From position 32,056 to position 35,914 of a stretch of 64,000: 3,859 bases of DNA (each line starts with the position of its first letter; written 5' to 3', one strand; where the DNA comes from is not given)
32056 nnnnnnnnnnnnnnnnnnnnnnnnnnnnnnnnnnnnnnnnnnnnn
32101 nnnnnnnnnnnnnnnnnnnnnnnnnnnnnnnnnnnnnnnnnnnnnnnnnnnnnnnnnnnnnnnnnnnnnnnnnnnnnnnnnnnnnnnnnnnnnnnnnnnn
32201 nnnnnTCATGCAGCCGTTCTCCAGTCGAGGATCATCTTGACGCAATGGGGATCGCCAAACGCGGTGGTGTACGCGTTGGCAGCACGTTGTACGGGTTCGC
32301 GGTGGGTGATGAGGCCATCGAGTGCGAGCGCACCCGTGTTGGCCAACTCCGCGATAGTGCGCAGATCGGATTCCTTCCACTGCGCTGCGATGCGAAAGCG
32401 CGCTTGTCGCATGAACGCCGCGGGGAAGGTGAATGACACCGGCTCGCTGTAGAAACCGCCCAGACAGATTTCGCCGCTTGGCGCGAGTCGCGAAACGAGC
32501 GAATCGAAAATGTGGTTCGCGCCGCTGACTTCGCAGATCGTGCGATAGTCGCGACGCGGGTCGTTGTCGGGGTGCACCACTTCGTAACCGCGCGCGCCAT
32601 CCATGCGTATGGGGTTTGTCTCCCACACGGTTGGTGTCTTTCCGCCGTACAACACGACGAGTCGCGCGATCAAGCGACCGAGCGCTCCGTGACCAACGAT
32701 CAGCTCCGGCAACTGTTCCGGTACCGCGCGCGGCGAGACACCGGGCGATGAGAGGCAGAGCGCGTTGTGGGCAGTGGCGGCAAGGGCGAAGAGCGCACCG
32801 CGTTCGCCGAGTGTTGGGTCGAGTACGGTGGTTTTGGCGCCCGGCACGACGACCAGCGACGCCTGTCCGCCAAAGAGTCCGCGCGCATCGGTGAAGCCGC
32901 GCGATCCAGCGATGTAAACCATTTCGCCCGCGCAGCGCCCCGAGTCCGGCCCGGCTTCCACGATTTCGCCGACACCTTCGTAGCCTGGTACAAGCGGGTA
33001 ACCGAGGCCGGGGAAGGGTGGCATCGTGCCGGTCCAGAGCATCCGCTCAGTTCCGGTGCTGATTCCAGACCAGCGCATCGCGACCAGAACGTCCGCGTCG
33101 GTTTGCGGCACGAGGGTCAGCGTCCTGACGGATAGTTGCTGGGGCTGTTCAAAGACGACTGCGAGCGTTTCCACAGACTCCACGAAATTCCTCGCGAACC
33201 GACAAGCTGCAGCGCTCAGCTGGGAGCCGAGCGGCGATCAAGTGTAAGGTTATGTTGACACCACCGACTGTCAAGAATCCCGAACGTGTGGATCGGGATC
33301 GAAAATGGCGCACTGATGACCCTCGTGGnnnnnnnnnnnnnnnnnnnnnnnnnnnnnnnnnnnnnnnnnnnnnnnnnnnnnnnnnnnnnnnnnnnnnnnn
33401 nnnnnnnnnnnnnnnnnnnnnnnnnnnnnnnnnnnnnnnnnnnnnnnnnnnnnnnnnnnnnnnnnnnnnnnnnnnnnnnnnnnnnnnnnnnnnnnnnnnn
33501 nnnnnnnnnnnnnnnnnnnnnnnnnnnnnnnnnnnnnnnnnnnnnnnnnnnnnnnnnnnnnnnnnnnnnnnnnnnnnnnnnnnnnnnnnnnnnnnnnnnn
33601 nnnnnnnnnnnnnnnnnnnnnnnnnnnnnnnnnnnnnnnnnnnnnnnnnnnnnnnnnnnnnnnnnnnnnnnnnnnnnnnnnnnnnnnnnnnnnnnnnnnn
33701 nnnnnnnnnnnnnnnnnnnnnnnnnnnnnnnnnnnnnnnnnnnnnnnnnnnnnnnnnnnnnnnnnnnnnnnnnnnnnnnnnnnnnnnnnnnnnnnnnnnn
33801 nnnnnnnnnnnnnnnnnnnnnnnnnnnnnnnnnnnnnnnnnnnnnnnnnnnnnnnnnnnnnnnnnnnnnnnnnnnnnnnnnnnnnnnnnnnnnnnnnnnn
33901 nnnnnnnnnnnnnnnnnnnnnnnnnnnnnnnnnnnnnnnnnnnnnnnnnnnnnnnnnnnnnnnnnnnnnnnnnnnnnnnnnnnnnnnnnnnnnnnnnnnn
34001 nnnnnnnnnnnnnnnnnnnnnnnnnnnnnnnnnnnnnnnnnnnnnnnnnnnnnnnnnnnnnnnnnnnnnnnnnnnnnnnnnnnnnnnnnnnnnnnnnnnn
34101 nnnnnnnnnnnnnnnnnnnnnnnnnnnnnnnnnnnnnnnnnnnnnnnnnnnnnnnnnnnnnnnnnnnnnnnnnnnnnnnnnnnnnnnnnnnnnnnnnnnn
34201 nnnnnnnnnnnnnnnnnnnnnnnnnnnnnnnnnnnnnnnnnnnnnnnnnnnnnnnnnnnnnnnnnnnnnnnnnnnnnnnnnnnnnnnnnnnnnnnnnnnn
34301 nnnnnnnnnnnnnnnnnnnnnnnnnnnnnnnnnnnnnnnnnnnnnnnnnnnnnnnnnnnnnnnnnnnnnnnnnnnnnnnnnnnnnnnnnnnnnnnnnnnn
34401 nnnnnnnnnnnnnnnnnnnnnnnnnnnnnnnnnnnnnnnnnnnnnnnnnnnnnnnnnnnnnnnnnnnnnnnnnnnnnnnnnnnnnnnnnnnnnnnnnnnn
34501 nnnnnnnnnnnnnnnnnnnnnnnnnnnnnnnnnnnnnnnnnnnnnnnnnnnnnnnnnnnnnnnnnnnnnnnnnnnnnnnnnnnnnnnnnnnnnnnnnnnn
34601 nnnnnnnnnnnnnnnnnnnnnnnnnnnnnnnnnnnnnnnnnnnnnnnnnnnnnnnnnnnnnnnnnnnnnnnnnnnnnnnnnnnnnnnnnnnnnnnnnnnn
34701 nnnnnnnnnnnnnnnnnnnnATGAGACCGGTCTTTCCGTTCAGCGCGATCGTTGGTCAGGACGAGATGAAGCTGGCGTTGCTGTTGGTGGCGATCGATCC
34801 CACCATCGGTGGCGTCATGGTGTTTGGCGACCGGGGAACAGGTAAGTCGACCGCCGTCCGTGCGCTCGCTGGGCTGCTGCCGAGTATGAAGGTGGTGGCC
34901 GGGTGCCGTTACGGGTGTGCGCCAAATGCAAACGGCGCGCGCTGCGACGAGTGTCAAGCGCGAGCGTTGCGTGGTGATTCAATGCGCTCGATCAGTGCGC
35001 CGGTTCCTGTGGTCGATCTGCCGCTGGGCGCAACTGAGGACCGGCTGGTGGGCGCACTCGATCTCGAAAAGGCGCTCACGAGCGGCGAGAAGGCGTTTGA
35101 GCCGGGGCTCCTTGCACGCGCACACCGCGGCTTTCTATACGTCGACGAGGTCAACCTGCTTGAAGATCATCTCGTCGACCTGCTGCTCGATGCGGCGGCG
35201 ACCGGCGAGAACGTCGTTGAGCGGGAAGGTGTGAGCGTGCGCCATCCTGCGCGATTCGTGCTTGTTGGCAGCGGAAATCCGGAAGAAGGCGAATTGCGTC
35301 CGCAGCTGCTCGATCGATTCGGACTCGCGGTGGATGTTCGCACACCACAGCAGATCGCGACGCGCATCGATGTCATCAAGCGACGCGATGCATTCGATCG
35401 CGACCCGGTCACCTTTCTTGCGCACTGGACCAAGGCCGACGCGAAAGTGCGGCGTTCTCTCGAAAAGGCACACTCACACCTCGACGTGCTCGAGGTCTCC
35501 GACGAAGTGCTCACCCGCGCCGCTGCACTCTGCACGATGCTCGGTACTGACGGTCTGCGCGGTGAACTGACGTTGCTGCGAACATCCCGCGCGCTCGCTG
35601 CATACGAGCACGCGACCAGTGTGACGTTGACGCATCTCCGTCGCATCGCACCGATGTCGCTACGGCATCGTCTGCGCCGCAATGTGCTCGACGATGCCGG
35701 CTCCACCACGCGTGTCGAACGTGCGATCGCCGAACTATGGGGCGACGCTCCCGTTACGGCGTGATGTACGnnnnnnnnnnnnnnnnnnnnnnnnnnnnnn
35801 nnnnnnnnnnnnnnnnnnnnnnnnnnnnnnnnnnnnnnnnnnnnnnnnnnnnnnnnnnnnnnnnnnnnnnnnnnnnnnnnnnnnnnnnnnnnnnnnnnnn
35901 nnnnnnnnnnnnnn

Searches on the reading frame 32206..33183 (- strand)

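Call 24: search_protein_families(library=ncbifam, proteins=[window:32206-33183:-], max_evalue=0.00001)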
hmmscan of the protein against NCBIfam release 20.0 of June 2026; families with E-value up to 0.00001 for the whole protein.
window:32206-33183:- (325 aa): 3 families
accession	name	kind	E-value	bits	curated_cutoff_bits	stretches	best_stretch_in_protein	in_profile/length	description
TIGR01202.1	bchC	equivalog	3.9e-124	413.8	291.25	1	6-320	2-308/308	chlorophyll synthesis pathway protein BchC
NF007489.0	PRK10083.1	equivalog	2.3e-07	30.1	376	0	8-81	3-74/339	Zn-dependent oxidoreductase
TIGR03989.1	Rxyl_3153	subfamily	7.8e-07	28.7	440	0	8-82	5-75/370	NDMA-dependent alcohol dehydrogenase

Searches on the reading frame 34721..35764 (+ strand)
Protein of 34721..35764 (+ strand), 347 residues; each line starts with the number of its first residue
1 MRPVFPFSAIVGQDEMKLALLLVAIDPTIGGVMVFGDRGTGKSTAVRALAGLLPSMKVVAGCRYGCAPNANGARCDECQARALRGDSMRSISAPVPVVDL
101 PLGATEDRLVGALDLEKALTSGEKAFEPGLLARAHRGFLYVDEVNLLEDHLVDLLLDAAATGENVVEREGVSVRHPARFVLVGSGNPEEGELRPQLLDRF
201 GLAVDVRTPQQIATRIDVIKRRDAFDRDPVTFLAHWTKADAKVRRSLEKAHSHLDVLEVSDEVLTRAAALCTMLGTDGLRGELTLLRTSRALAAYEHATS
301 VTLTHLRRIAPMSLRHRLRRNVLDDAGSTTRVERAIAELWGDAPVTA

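Call 24: search_protein_families(library=ncbifam, proteins=[window:34721-35764:+], max_evalue=0.00001)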
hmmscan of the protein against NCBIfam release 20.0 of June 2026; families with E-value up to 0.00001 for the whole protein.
window:34721-35764:+ (347 aa): 7 families
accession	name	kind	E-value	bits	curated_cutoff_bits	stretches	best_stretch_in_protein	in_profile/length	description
TIGR02030.1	BchI-ChlI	equivalog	1.4e-153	510.9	466.95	1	5-339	1-335/337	magnesium chelatase ATPase subunit I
TIGR02442.1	Cob-chelat-sub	hypoth_equivalog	1.2e-133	446.8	779.45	1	5-326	1-318/641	putative cobaltochelatase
TIGR02031.1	BchD-ChlD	equivalog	4.4e-65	220.5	499.55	1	14-320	1-273/608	magnesium chelatase ATPase subunit D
NF009943.0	PRK13406.1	equivalog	2.5e-21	75.9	571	1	85-319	42-256/585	magnesium chelatase subunit D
TIGR00368.1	TIGR00368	hypoth_equivalog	8.7e-10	37.8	362.4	0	117-187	277-347/499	YifB family Mg chelatase-like AAA ATPase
TIGR00764.1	lon_rel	equivalog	3e-08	32.7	516.6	0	122-200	204-291/608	ATP-dependent protease LonB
NF007365.0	PRK09862.1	equivalog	2.1e-07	29.9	530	0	119-188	278-347/506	YifB family Mg chelatase-like AAA ATPase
